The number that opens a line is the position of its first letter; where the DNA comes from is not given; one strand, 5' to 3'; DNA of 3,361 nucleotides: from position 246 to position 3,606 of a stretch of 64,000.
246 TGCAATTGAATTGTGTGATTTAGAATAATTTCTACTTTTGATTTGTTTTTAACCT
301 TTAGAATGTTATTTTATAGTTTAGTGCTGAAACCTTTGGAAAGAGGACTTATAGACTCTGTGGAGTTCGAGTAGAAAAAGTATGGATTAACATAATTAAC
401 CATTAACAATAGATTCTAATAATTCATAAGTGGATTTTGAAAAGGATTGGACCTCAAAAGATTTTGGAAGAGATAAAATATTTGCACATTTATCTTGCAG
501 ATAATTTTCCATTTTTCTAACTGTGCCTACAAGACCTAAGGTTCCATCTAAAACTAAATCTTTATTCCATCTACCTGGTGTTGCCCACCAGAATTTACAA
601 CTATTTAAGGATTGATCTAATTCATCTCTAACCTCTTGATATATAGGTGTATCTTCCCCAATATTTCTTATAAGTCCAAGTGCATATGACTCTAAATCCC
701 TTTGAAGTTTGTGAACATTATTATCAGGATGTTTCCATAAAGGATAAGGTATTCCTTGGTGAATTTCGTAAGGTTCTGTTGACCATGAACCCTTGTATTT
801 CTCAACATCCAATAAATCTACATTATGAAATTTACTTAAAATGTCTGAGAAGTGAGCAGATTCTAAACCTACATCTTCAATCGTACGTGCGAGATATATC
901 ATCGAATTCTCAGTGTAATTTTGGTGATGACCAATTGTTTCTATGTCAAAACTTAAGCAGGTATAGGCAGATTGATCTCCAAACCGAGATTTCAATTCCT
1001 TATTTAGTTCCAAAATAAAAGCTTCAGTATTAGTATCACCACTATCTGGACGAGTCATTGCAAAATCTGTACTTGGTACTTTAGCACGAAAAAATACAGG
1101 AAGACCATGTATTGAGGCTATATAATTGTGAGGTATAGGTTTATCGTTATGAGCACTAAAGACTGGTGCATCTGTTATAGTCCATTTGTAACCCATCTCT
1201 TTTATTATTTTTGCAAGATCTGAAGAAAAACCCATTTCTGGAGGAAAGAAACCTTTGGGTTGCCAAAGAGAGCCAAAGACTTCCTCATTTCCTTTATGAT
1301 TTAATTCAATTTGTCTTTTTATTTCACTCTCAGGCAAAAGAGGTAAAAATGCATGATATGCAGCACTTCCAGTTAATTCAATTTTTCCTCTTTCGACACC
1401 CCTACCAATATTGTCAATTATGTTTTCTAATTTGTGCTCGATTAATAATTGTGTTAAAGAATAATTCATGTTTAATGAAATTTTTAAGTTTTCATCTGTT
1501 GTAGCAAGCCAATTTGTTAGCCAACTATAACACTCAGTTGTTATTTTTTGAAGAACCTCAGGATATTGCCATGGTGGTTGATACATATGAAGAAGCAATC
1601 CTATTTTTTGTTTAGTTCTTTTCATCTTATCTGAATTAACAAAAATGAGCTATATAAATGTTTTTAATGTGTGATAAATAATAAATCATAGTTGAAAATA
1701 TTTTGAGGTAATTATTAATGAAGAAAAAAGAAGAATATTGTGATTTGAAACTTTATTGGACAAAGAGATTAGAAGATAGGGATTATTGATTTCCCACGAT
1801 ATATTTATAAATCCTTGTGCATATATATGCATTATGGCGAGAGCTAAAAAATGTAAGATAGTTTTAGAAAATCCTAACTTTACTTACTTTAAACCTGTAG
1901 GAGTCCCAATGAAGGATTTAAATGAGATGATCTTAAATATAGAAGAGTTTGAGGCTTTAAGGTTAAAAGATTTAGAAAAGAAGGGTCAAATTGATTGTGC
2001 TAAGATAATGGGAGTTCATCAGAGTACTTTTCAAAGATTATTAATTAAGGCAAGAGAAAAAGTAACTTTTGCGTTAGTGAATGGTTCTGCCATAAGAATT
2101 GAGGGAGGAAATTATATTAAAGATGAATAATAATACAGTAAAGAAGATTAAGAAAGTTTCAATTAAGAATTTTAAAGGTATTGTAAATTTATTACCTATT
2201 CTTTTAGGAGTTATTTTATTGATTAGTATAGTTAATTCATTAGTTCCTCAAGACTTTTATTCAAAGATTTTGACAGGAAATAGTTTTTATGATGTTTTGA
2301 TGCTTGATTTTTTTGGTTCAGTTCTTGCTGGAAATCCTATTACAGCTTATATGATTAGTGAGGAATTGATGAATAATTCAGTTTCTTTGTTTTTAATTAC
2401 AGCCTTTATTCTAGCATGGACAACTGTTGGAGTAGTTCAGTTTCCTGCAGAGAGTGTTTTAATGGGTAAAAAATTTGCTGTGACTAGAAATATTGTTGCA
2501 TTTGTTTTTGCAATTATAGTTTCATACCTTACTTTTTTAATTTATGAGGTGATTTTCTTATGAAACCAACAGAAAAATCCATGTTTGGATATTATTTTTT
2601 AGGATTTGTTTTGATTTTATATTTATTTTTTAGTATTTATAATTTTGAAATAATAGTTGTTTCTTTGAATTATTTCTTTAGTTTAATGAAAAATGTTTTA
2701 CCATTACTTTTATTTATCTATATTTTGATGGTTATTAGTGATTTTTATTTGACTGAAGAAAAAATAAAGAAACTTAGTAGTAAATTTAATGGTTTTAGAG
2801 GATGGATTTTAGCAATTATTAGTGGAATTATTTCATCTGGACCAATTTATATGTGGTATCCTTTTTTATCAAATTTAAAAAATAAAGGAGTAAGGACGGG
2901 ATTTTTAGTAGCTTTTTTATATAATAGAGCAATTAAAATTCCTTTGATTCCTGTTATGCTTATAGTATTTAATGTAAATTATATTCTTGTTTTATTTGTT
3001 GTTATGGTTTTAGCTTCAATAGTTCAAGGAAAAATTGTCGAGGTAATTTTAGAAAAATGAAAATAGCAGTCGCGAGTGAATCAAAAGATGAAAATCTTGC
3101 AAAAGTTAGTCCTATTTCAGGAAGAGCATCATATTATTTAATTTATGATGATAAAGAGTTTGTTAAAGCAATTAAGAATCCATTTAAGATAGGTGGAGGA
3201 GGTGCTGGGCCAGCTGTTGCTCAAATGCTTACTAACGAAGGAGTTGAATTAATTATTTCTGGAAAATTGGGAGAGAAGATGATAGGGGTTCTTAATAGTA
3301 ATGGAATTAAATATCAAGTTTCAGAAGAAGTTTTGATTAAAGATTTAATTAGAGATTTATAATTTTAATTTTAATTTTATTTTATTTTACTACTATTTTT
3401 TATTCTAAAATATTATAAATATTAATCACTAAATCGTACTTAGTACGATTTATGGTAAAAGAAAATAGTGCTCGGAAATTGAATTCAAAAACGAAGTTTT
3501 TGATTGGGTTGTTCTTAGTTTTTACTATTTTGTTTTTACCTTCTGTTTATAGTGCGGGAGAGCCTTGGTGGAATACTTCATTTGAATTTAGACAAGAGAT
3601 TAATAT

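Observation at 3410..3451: Perfect palindrome between the TATA box and ATG of a giant surface-protein gene, shared with a paralogue 31 kb away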

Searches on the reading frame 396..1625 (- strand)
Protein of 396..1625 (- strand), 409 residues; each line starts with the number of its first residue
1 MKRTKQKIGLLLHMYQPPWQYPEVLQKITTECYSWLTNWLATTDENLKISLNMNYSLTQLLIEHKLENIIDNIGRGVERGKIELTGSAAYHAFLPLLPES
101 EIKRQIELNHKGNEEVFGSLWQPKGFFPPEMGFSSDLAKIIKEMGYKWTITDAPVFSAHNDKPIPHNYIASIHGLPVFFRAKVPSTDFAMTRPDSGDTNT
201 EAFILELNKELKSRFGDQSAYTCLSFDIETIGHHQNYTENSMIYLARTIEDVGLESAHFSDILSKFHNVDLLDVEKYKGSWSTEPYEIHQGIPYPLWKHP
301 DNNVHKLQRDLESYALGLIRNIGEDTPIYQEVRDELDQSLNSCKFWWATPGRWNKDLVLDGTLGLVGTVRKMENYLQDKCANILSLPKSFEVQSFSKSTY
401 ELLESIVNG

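Call 61: search_protein_families(library=pfam, proteins=[window:396-1625:-], max_evalue=0.001)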
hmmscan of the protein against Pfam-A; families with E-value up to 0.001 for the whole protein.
window:396-1625:- (409 aa): 1 family
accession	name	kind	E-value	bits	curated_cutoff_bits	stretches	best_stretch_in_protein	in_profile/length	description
PF03065.20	Glyco_hydro_57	-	5e-28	98.7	21.2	1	24-274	39-290/291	Glycosyl hydrolase family 57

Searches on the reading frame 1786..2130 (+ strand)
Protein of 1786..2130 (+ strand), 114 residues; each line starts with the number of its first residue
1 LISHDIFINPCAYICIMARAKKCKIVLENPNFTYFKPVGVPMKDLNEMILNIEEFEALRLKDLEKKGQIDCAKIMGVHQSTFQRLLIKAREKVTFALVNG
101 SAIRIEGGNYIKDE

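Call 7: search_protein_families(library=pfam, proteins=[window:1786-2130:+], max_evalue=0.01)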
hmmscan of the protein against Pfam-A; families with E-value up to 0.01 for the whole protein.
window:1786-2130:+ (114 aa): 2 families
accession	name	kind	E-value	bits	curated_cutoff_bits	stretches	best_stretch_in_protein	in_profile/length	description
PF02001.22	DUF134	-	1.7e-22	80.3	27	1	18-112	5-97/98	Protein of unknown function DUF134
PF08281.18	Sigma70_r4_2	-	0.0034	17.4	25.7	1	50-92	11-53/54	Sigma-70, region 4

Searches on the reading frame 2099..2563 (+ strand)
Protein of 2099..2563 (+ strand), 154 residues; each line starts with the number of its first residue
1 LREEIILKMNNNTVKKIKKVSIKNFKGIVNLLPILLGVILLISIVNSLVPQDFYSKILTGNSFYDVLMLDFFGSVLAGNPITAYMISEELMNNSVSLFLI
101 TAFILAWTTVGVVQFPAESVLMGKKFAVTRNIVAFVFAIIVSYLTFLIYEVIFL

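Call 7: search_protein_families(library=pfam, proteins=[window:2099-2563:+], max_evalue=0.01)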
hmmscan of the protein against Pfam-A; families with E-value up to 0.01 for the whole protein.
window:2099-2563:+ (154 aa): 1 family
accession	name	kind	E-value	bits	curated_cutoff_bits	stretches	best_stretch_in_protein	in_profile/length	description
PF03773.19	ArsP_1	-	1.2e-05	25.1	32.3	1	29-144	14-130/294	Predicted permease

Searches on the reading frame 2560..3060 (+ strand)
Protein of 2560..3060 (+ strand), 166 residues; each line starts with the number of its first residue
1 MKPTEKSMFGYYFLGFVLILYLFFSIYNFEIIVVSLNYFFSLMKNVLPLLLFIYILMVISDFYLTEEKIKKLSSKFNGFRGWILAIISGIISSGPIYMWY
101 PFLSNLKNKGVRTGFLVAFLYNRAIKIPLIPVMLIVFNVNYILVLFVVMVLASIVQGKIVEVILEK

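Call 7: search_protein_families(library=pfam, proteins=[window:2560-3060:+], max_evalue=0.01)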
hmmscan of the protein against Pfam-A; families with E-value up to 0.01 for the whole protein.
window:2560-3060:+ (166 aa): 1 family
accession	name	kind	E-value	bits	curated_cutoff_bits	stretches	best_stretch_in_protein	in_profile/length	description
PF03773.19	ArsP_1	-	2.4e-05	24.1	32.3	1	101-161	232-293/294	Predicted permease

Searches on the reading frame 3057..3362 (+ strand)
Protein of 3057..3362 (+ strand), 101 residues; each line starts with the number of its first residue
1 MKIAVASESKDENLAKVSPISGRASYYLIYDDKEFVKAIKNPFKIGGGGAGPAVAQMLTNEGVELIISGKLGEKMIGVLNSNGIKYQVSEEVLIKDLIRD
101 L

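Call 7: search_protein_families(library=pfam, proteins=[window:3057-3362:+], max_evalue=0.01)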
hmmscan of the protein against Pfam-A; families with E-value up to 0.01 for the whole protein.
window:3057-3362:+ (101 aa): 1 family
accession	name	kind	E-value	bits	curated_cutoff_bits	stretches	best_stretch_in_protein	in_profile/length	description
PF02579.22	Nitro_FeMo-Co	-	1.7e-12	47.9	26.3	1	16-99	4-90/94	Dinitrogenase iron-molybdenum cofactor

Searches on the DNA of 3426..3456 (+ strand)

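Call 75: build_rna_model(alignment_id=A2, structure=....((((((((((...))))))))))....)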
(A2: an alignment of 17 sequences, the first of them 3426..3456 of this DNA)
Model R1 built from alignment A2 (17 sequences, 31 columns); structure: as given.
model positions 31; base pairs 10; branch points 0; effective number of sequences 17; information 1.07 bits per position. Calibrated on 0.2 Mb of random sequence (short: E-values are rough).
structure used (alignment columns):
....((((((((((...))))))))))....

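Call 78: search_with_rna_model(model_id=R1, sources=[window, L001, L002, L003, L006, L008, L009, L010, L011, L012, L013, L014, L015, L016, L017, L018, L020, L021, L022, L024, L026, L027, L028, L030], max_evalue=10)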
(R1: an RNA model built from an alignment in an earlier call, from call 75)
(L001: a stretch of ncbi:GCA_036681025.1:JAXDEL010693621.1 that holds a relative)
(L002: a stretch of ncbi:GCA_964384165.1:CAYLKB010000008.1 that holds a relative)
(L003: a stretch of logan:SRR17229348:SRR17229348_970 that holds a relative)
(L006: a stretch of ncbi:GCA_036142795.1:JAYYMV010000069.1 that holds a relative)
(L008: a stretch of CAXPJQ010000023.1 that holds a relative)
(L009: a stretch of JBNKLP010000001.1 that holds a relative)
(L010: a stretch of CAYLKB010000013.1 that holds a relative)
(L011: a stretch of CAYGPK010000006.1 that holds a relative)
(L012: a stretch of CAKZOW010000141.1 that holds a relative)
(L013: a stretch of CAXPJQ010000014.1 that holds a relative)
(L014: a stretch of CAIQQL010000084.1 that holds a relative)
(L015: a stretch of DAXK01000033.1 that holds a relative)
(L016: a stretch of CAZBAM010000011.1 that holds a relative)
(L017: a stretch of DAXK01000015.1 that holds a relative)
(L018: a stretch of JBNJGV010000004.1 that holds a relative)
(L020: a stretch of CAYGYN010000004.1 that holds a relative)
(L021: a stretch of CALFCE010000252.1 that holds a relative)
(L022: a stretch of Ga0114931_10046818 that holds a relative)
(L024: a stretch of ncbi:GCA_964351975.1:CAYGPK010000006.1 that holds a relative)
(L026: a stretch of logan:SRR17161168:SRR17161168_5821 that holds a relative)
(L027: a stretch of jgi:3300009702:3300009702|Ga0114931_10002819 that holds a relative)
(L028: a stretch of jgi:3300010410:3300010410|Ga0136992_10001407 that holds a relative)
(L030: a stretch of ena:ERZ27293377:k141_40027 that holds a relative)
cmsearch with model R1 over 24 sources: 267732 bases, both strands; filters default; matches with E-value up to 10: 37.
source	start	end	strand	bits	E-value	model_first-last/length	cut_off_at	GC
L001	62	92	+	42.1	5.1e-07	1-31/31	no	0.26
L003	9973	10003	+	42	5.3e-07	1-31/31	no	0.16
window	3426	3456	+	41.6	6.8e-07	1-31/31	no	0.32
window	34713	34743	+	40.4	1.4e-06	1-31/31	no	0.32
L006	941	971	+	39.5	2.4e-06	1-31/31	no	0.26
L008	2942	2972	+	38.9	3.5e-06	1-31/31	no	0.19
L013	2970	3000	+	38.8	3.8e-06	1-31/31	no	0.23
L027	2973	3003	+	38.6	4.3e-06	1-31/31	no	0.16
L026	7775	7805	+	38.2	5.4e-06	1-31/31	no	0.29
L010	2975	3005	+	37.4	8.9e-06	1-31/31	no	0.19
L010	6763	6793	+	36.6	1.4e-05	1-31/31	no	0.23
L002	2777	2807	+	36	2e-05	1-31/31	no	0.13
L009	2896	2926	+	35.8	2.3e-05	1-31/31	no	0.32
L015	2945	2975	+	34.9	4.2e-05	1-31/31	no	0.13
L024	2972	3002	+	34.8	4.2e-05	1-31/31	no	0.32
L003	6315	6345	+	34.7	4.6e-05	1-31/31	no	0.32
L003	9973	10003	-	34.4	5.7e-05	1-31/31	no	0.16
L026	2975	3005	+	32.9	0.00014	1-31/31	no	0.32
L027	2973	3003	-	31.1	0.00042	1-31/31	no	0.16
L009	2896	2926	-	29.3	0.0013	1-31/31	no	0.32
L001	62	92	-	29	0.0015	1-31/31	no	0.26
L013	2970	3000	-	29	0.0015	1-31/31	no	0.23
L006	941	971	-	28.5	0.002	1-31/31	no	0.26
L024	2972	3002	-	28.5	0.0021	1-31/31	no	0.32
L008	2942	2972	-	27.1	0.0047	1-31/31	no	0.19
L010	6763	6793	-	27.1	0.0047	1-31/31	no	0.23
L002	2777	2807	-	26.8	0.0057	1-31/31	no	0.13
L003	6315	6345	-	24.8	0.019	1-31/31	no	0.32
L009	2264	2302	-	19.4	0.53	1-31/31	no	0.18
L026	7775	7805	-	18.5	0.94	1-31/31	no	0.29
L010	2975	3006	-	18.1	1.2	1-31/31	no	0.19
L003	14466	14502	-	17.4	1.8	1-31/31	no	0.14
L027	8338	8386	+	14.8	9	1-31/31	no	0.29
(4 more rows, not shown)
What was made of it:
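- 3430..3452 (+): Palindrome copy 1: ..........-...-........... It has 10-bp arms and a 3-nt loop at 3440-3442, and the last base is the A of the ATG. Covariance-model hit of 41.6 bits (call 78).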
